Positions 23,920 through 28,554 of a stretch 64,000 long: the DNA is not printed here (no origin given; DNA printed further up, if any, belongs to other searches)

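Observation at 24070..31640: Candidate non-canonical c-di-AMP module: giant helicase-like ATPase and ankyrin protein translationally coupled to CdaA, with CdaR and GlmM absent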

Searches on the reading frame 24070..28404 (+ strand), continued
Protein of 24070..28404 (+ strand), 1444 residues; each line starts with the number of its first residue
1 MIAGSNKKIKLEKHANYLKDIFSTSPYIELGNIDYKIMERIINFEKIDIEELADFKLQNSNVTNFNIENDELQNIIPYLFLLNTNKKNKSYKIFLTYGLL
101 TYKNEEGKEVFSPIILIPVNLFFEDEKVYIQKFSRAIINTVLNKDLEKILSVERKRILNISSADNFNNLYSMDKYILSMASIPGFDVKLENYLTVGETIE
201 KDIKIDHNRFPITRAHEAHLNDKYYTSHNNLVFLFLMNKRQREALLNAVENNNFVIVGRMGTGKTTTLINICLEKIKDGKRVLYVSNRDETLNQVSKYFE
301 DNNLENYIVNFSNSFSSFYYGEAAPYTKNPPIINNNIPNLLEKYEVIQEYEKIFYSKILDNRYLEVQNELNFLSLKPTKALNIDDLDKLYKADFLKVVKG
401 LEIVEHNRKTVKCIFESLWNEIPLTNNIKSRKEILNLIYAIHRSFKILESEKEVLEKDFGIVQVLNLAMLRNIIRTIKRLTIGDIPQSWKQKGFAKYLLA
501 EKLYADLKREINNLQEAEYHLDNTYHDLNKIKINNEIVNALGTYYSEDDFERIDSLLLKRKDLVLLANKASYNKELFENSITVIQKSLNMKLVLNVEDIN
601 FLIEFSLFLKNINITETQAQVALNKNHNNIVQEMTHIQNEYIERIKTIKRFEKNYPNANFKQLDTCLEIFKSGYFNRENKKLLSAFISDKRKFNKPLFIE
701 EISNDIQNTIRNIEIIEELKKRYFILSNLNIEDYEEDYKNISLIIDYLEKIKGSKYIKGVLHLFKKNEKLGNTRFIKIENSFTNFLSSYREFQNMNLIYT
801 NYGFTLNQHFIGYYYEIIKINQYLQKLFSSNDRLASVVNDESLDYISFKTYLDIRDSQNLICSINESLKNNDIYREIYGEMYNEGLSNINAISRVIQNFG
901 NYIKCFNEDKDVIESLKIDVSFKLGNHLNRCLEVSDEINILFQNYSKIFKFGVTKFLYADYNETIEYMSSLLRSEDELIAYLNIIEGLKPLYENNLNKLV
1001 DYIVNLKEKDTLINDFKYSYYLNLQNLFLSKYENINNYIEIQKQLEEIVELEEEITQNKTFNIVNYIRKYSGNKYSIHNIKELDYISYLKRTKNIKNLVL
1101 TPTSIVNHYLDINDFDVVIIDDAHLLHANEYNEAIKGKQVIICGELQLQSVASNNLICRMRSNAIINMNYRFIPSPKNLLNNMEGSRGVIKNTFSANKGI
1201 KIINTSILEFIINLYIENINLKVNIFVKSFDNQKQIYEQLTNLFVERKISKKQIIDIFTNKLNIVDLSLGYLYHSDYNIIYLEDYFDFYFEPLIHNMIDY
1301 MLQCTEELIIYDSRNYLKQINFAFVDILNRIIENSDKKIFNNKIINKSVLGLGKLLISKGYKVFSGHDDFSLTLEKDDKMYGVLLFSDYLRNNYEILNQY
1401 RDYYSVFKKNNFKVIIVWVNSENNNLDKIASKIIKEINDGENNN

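Call 66: predict_structure(alignment_id=A4)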
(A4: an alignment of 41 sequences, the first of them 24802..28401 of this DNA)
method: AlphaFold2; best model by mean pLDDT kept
length: 1200 residues; sequences in the alignment: 41
mean_pLDDT: 85.9   pTM: 0.55
mean pLDDT of the five models: 85.9, 84.1, 83.4, 83.0, 82.3
residues with pLDDT >= 90: 384; 70-90: 766; 50-70: 47; < 50: 3
segments of 3 or more residues with pLDDT < 50: none
pLDDT, mean of each block of 10 residues (from residue 1): 88 92 93 93 91 90 88 68 76 91 90 90 88 89 91 93 85 86 81 90 89 87 86 79 79 82 80 77 81 88 88 90 90 91 86 88 84 81 84 90 87 85 84 81 77 81 89 89 82 86 86 87 67 87 91 88 85 90 91 81 89 82 80 81 74 83 85 84 88 86 81 84 89 90 91 90 80 93 90 88 91 89 81 75 86 92 91 95 89 93 72 84 90 90 88 92 90 92 94 93 91 91 89 94 86 92 94 85 87 67 83 90 80 90 66 81 84 81 89 68
secondary structure, 60 per line:
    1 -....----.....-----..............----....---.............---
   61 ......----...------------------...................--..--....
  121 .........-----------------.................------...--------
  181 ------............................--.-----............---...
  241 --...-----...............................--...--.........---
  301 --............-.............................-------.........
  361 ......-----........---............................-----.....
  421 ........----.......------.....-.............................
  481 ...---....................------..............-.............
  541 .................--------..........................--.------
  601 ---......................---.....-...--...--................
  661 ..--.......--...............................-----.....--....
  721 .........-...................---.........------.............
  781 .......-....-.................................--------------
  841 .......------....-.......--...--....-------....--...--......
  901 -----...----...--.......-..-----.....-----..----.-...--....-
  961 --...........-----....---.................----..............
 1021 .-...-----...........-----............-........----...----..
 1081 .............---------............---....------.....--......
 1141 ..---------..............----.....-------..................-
elements in order (helices of 4 or more, strands of 3 or more residues): H2-5 E10-14 H20-33 E38-41 H45-57 E64-66 H92-110 H119-129 H147-163 H187-214 H223-234 H251-280 H289-297 H303-314 H316-344 H352-366 H372-379 H383-410 H416-428 H433-439 H446-450 H452-483 H487-506 H513-526 H528-557 H566-591 H604-625 H629-633 H645-661 H665-671 H674-704 H710-714 H717-729 H731-749 H753-761 H768-787 H789-792 H794-826 H841-847 E854-857 H859-865 E873-876 H884-887 E895-900 E921-924 H933-937 E956-959 H963-973 E979-982 H986-1002 H1007-1017 E1018-1021 E1031-1037 H1038-1041 H1047-1058 E1060-1067 H1079-1093 H1103-1114 E1118-1121 E1128-1132 E1135-1142 H1152-1165 E1170-1174 H1182-1199
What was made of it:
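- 24070..28404 (+): Giant gene, 1444 aa, soluble. It has a DUF4011-like N-domain (about aa 90-230) and an Upf1-like SF1B core. The core keeps motif Q/I/Ia (Q241, GTGKTT 261-266, VLYVS) and is split by an all-helical insertion of about 750 aa. After the insertion come motif II (IIDDAH 1118-1123), III (GELQ, from 1144), IV (YRF 1170-1172), a RecA2-like fold in which I could not recognise motifs V/VI, and a C-terminal alpha/beta domain of about 100 aa. AF2 of aa 245-1444, pLDDT 85.9 (call 66).
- On SF1B (Upf1-like) helicase: AF2 model, pLDDT 85.9 (call 66).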

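Call 68: fold_search(model_id=the predicted structure, library=pdb)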
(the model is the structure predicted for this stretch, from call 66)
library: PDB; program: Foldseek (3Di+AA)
matches with E <= 10: 996; with E <= 0.001: 26
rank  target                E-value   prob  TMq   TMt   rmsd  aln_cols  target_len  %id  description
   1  8ftm_B                2.6e-05  1.00  0.16  0.25  25.5       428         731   12  Setx-ssRNA-ADP-SO4 complex (released 2023-10-25)
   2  4b3g_B                3.4e-05  1.00  0.16  0.29   6.1       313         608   12  crystal structure of Ighmbp2 helicase in complex with RNA (released 2012-09-26)
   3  4b3g_A                7.1e-05  1.00  0.16  0.28  18.5       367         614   11  crystal structure of Ighmbp2 helicase in complex with RNA (released 2012-09-26)
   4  5eaw_A                8.8e-05  1.00  0.15  0.18   7.0       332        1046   10  Crystal structure of Dna2 nuclease-helicase (released 2015-11-18)
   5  9l5s_Y                1.0e-04  1.00  0.15  0.14  20.2       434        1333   14  Cryo-EM structure of the thermophile spliceosome (state B*Q1) (released 2025-03-12)
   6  9l5r_Y                1.2e-04  1.00  0.15  0.14  18.2       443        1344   13  Cryo-EM structure of the thermophile spliceosome (state ILS) (released 2025-03-12)
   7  8fth                  1.4e-04  1.00  0.16  0.16  26.0       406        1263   13  Chaetomium thermophilum SETX - NPPC internal deletion (released 2023-10-25)
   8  9l5t_Y                1.9e-04  1.00  0.15  0.14  19.4       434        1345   14  Cryo-EM structure of the thermophile spliceosome (state B*Q2) (released 2025-03-12)
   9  8xi2_Q                2.9e-04  1.00  0.15  0.14  14.7       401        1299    9  Cryo-EM structure of the Chlamydomonas C* complex (released 2024-10-09)
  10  5eax_A                3.9e-04  1.00  0.16  0.18   7.1       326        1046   11  Crystal structure of Dna2 in complex with an ssDNA (released 2015-11-18)
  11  8rao_O                4.1e-04  1.00  0.16  0.26  14.6       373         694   12  Structure of Sen1-ADP.BeF3-RNA complex (released 2024-10-30)
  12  7a5p_U                4.3e-04  1.00  0.16  0.15  15.4       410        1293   10  Human C Complex Spliceosome - Medium-resolution PERIPHERY (released 2020-10-14)
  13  4b3f                  5.3e-04  1.00  0.16  0.28  24.4       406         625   11  crystal structure of Ighmbp2 helicase (released 2012-09-26)
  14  8rd3_A                5.6e-04  1.00  0.16  0.29  12.6       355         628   11  Crystal structure of Saccharomyces cerevisiae Nmd4 protein bound to Upf1 helicase domain (released 2024-08-14)
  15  5mqf_U                5.6e-04  1.00  0.16  0.15  18.6       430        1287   10  Cryo-EM structure of a human spliceosome activated for step 2 of splicing (C* complex) (released 2017-03-22)
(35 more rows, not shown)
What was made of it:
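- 24070..28404 (+): Foldseek hits to Senataxin, IGHMBP2, DNA2, Aquarius and Upf1, best E 2.6e-5 (call 68).
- On SF1B (Upf1-like) helicase: Foldseek hits to Senataxin, IGHMBP2, DNA2 and Upf1, E 2.6e-5 to 1e-3 over 310-430 columns (call 68).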

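Call 74: find_encoding_contigs(protein=P0064, flank=6000, max_places=1)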
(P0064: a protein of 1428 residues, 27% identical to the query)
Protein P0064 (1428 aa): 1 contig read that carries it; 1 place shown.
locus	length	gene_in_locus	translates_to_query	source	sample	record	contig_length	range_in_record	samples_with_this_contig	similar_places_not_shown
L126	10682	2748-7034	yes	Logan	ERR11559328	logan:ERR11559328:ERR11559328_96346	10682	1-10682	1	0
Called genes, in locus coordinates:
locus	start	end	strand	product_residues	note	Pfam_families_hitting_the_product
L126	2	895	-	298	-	?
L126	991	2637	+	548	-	PF02861:Clp_N, PF05621:TniB (faint), PF13191:AAA_16 (faint), PF00004:AAA, PF13173:AAA_14 (faint), PF17871:AAA_lid_9, PF07724:AAA_2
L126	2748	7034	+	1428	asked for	PF13086:AAA_11 (weak)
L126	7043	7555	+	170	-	PF12796:Ank_2, PF13857:Ank_5, PF00023:Ank, PF13606:Ank_3 (weak), PF13637:Ank_4 (weak)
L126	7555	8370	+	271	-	PF02457:DAC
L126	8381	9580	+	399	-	-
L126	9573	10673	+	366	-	PF01128:IspD, PF12804:NTP_transf_3, PF02542:YgbB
